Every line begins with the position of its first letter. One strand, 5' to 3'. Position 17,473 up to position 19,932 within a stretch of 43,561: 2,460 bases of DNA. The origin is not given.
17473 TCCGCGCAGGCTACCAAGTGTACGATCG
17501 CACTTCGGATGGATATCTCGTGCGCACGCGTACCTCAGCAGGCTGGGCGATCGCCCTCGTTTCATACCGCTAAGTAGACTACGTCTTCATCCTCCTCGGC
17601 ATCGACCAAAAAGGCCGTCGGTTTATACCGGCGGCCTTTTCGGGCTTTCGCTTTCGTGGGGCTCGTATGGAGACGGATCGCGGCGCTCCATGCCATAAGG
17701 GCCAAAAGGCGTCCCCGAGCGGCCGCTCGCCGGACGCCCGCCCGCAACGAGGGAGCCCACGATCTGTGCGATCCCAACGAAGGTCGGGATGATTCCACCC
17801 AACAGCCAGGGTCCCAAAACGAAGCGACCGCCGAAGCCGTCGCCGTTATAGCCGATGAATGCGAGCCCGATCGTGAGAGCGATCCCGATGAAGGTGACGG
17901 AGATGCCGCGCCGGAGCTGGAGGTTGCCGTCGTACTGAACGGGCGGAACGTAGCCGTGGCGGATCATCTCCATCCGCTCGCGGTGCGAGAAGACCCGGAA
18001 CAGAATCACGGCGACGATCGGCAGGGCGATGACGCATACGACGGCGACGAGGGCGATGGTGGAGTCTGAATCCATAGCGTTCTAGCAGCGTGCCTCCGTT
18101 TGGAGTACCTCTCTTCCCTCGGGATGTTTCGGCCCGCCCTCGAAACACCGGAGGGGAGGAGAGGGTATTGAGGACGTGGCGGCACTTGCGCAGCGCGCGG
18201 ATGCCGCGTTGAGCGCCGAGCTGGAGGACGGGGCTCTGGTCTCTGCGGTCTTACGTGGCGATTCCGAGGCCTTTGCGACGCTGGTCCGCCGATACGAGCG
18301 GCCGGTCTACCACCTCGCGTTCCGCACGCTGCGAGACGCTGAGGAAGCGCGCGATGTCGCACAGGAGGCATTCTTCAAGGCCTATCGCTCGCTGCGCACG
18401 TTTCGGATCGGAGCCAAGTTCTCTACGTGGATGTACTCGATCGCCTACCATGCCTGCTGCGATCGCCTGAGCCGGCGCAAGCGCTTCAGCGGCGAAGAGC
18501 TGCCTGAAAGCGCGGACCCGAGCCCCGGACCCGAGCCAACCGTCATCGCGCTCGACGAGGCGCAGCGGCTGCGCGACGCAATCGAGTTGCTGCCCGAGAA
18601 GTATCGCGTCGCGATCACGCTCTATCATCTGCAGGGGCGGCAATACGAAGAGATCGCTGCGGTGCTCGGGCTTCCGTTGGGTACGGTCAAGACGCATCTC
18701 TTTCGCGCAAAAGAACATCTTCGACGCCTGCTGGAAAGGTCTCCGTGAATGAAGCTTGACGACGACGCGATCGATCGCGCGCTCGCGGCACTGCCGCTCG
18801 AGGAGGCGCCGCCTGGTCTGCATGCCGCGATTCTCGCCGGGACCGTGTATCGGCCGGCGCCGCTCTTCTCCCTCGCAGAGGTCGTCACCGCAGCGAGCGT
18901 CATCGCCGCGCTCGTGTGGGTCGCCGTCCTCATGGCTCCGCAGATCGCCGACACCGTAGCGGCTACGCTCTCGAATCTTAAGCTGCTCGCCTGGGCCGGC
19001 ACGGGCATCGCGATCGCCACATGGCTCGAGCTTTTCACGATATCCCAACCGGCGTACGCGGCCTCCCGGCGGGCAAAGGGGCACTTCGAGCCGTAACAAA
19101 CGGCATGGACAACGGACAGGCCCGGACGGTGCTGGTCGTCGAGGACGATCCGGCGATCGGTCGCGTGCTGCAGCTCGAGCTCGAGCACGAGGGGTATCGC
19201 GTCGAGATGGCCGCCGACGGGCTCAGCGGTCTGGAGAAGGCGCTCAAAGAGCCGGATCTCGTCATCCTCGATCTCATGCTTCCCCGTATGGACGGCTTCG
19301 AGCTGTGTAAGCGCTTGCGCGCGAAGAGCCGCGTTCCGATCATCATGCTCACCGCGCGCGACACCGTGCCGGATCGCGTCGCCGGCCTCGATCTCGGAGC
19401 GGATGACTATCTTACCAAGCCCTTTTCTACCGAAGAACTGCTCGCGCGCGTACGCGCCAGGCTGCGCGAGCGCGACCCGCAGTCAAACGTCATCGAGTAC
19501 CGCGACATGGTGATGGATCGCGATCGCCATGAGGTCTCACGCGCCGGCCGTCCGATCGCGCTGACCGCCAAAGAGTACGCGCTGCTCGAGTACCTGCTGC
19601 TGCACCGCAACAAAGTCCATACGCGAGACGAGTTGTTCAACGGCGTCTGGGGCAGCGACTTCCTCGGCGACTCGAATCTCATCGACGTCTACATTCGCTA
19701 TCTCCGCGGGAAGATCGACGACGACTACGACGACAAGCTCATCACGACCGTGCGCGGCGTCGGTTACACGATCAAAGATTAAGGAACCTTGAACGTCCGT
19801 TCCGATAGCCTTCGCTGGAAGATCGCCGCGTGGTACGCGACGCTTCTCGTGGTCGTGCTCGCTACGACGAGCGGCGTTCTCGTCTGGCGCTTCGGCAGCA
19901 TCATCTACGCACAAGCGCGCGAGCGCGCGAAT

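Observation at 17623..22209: sigE-cseABC-like envelope-stress module whose histidine kinase carries a third TM helix and a DUF4097-like beta-helical C-terminal domain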

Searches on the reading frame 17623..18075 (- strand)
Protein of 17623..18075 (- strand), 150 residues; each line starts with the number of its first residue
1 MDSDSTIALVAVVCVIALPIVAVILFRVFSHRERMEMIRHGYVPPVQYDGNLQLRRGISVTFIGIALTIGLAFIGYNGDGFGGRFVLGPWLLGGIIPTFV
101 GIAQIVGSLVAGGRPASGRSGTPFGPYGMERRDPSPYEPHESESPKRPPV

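Call 3: search_protein_families(library=pfam, proteins=[window:17623-18075:-], max_evalue=1)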
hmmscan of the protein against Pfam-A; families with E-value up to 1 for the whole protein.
window:17623-18075:- (150 aa): 2 families
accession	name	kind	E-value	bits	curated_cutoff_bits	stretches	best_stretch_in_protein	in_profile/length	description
PF19762.4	DUF6249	-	2.2e-10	40.9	33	1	10-108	2-100/104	Domain of unknown function (DUF6249)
PF12263.13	DUF3611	-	0.11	12.8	27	1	9-69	53-112/175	Protein of unknown function (DUF3611)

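Call 4: search_protein_families(library=ncbifam, proteins=[window:17623-18075:-], max_evalue=1)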
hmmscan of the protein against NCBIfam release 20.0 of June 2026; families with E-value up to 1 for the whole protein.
window:17623-18075:- (150 aa): 0 families

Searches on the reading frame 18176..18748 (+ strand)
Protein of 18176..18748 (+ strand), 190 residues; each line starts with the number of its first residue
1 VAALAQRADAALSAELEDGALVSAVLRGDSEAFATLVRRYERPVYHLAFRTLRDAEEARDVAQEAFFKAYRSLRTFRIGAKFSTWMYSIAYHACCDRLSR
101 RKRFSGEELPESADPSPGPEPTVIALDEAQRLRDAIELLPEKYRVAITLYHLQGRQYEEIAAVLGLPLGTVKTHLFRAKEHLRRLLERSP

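Call 3: search_protein_families(library=pfam, proteins=[window:18176-18748:+], max_evalue=1)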
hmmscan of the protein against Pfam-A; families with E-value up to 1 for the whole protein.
window:18176-18748:+ (190 aa): 10 families
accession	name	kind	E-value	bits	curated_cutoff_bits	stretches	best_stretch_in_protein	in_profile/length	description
PF08281.18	Sigma70_r4_2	-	5.9e-19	67.9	25.7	1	130-182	2-54/54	Sigma-70, region 4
PF04542.20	Sigma70_r2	-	2.1e-18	66.3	24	1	36-103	1-70/71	Sigma-70 region 2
PF04545.22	Sigma70_r4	-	1.8e-09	37.4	24.1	1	135-183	1-49/50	Sigma-70, region 4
PF14493.12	HTH_40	-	0.00078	20.1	27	1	144-181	3-39/89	Helix-turn-helix domain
PF07638.17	Sigma70_ECF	-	0.0016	18.8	21.1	1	109-184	108-181/185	ECF sigma factor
PF12645.13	HTH_16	-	0.01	16.4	22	1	24-56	6-38/65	Helix-turn-helix domain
PF13384.12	HTH_23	-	0.065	13.5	24.6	1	145-172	8-35/50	Homeodomain-like domain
PF13412.12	HTH_24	-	0.12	12.4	21.9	1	157-177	20-40/48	Winged helix-turn-helix DNA-binding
PF25787.1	HTH_SB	-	0.16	12.2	43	1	144-176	12-44/53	Sleeping Beauty transposase HTH domain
PF00196.25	GerE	-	0.17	12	23.5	1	151-180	14-43/57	Bacterial regulatory proteins, luxR family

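Call 4: search_protein_families(library=ncbifam, proteins=[window:18176-18748:+], max_evalue=1)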
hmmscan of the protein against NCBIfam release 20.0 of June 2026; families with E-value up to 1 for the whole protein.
window:18176-18748:+ (190 aa): 109 families (the best 25 are shown)
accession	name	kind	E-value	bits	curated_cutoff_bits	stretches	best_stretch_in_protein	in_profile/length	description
NF004113.0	PRK05602.1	equivalog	5.8e-43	147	208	1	6-189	20-204/211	RNA polymerase sigma factor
NF007223.0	PRK09641.1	equivalog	2.7e-40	138.2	209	1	21-187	8-185/187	RNA polymerase sigma factor SigW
NF007225.0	PRK09643.1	equivalog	2.7e-37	128.4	190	1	13-187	9-183/204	RNA polymerase sigma factor SigM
TIGR02948.1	SigW_bacill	equivalog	1e-36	126.8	243.1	1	21-186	8-184/187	RNA polymerase sigma factor SigW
TIGR02939.1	RpoE_Sigma70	equivalog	2.5e-36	125.5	236.15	1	17-185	6-185/190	RNA polymerase sigma factor RpoE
NF008888.0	PRK11922.1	equivalog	3.6e-36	124.9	204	1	9-188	8-198/231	RNA polymerase sigma factor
NF009171.0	PRK12518.1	equivalog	1.4e-32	113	208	1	13-188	9-186/191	RNA polymerase sigma factor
TIGR02937.1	sigma70-ECF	superfamily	3.1e-32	111.5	42.9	1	31-185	1-164/165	sigma-70 family RNA polymerase sigma factor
NF009166.1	PRK12513.1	equivalog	1.6e-31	109.5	206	1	14-187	5-187/193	RNA polymerase sigma factor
NF009176.0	PRK12524.1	equivalog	9.7e-30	103.8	264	1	14-187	9-185/196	RNA polymerase sigma factor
NF007216.0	PRK09638.1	equivalog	3.3e-28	98.7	194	1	16-187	3-175/180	RNA polymerase sigma factor SigY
NF009168.0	PRK12515.1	subfamily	6.7e-28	97.5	236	1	17-188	8-181/189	RNA polymerase sigma factor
NF006930.0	PRK09415.1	subfamily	8.4e-28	97.4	198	1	32-188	17-177/179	RNA polymerase factor sigma C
NF007229.0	PRK09647.1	equivalog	1.4e-27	96.5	265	1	27-188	40-204/220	RNA polymerase sigma factor SigE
TIGR02954.1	Sig70_famx3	hypoth_equivalog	3.3e-26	92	188.5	1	18-188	3-169/170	RNA polymerase sigma-70 factor, TIGR02954 family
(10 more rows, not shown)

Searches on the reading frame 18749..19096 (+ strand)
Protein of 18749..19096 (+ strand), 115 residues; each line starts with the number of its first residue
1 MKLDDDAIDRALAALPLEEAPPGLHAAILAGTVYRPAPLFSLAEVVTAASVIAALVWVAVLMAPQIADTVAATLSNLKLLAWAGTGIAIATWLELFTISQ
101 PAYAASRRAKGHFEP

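Call 3: search_protein_families(library=pfam, proteins=[window:18749-19096:+], max_evalue=1)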
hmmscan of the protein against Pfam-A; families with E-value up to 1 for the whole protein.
window:18749-19096:+ (115 aa): 0 families

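Call 4: search_protein_families(library=ncbifam, proteins=[window:18749-19096:+], max_evalue=1)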
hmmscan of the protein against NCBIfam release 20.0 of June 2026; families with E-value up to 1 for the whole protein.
window:18749-19096:+ (115 aa): 1 family
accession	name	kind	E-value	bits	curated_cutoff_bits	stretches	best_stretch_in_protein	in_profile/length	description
NF010501.0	PRK13920.1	subfamily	0.13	11.9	225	1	4-58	41-95/213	putative anti-sigmaE protein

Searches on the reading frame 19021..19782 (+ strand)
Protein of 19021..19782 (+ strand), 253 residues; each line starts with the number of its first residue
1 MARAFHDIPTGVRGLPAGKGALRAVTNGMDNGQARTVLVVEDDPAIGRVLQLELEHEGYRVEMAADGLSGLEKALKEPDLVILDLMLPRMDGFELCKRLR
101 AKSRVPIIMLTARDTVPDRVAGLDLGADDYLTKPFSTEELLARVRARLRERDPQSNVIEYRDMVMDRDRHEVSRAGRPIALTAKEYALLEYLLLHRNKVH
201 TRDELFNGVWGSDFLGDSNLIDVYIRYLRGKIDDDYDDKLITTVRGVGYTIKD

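Call 3: search_protein_families(library=pfam, proteins=[window:19021-19782:+], max_evalue=1)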
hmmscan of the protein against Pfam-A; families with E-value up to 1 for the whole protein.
window:19021-19782:+ (253 aa): 3 families
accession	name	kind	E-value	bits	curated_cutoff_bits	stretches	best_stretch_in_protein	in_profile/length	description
PF00072.30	Response_reg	-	1.3e-31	109.5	30.2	1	37-145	1-111/111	Response regulator receiver domain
PF00486.34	Trans_reg_C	-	2.4e-26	92.1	26.2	1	176-250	1-76/77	Transcriptional regulatory protein, C terminal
PF01330.27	RuvA_N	-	0.0055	17.2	23.6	1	225-251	2-28/61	RuvA N terminal domain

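Call 4: search_protein_families(library=ncbifam, proteins=[window:19021-19782:+], max_evalue=1)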
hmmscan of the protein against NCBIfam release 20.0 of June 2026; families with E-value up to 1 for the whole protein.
window:19021-19782:+ (253 aa): 104 families (the best 25 are shown)
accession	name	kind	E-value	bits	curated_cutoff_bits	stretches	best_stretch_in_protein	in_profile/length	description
NF040689.1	MtrAB_MtrA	equivalog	8.2e-69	231.3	300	1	37-250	1-217/219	MtrAB system response regulator MtrA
TIGR01387.1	cztR_silR_copR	subfamily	2e-67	227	279.2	1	37-250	1-217/218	heavy metal response regulator transcription factor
TIGR02154.1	PhoB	equivalog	3.7e-65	219.4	296.2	1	34-251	2-225/226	phosphate regulon transcriptional regulator PhoB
NF040534.1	resp_reg_YycF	equivalog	8.2e-64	215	340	1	36-253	2-229/231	response regulator YycF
NF045944.1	ResRegRpaBCyano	equivalog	1e-62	211.5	330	1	38-252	1-228/229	response regulator transcription factor RpaB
NF045914.1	RespRegNblR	equivalog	2.7e-61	207.1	300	1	33-252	5-226/228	response regulator transcription factor NblR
NF008567.0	PRK11517.1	equivalog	1.6e-59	201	353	1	37-251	3-218/223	response regulator transcription factor HprR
NF041733.1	resp_reg_CseB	equivalog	8.1e-57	192.2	350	1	36-252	2-227/228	two-component system response regulator CseB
NF007346.1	PRK09836.1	equivalog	2e-54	184.8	420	1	37-251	3-221/227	copper/silver response regulator transcription factor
NF041734.1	resp_reg_RppA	equivalog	2.3e-54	184.2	250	1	37-252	3-228/229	two-component system response regulator RppA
NF008296.0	PRK11083.1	equivalog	3.8e-54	183.5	273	1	34-252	3-226/228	two-component system response regulator CreB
NF053854.1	RespRegPhoBBctds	equivalog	4.6e-54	183.1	270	1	37-251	1-224/225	two-component system response regulator PhoB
NF033117.2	vanR_ACDEGLN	exception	2.9e-53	180.8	350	1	37-251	1-225/226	VanR-ABDEGLN family response regulator transcription factor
NF033120.0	vanR_FM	exception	3.5e-52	177.3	460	1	36-251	5-229/231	vancomycin resistance response regulator transcription factor, VanR-F/VanR-M family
NF045991.1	RespRegCtrARhodob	equivalog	1.4e-47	162.3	350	1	37-253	3-223/224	response regulator transcription factor CtrA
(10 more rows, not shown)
